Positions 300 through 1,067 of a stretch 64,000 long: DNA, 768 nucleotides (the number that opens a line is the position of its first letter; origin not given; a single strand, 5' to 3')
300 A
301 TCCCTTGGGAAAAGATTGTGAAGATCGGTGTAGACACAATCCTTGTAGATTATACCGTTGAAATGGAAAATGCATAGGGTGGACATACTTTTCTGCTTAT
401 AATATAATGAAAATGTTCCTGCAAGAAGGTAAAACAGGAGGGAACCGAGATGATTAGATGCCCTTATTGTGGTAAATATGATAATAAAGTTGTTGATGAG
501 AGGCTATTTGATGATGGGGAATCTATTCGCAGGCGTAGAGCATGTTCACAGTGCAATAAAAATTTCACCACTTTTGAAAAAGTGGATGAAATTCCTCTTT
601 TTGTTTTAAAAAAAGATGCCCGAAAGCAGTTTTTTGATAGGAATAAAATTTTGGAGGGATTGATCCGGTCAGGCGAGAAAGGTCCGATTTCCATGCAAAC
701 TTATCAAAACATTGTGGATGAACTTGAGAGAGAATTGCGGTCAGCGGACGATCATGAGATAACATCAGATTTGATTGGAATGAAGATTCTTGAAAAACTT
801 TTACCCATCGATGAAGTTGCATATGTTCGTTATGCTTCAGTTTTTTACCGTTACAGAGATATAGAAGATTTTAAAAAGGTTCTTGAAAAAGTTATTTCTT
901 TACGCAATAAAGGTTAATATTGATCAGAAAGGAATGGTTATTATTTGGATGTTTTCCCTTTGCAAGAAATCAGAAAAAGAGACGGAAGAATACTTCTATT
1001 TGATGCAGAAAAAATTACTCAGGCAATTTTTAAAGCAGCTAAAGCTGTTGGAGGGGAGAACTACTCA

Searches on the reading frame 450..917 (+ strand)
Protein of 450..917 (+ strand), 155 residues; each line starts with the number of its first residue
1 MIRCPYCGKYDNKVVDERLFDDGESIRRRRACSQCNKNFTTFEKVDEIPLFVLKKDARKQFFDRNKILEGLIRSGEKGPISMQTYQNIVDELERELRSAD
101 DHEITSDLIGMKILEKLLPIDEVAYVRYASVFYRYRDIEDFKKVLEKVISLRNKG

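Call 51: find_encoding_contigs(protein=window:450-917:+, flank=10000, max_places=3)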
Protein window:450-917:+ (155 aa): 1 contig read that carries it; 1 place shown.
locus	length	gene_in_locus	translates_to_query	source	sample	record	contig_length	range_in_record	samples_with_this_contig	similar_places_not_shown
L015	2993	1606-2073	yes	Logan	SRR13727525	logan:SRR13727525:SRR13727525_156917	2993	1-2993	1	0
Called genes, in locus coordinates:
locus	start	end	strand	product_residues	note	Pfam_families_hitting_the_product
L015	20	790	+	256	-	PF04542:Sigma70_r2, PF04539:Sigma70_r3, PF08281:Sigma70_r4_2 (weak), PF04545:Sigma70_r4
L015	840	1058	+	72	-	-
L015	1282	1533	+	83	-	PF05239:PRC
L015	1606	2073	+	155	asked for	PF22811:Zn_ribbon_NrdR, PF03477:ATP-cone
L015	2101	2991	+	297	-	?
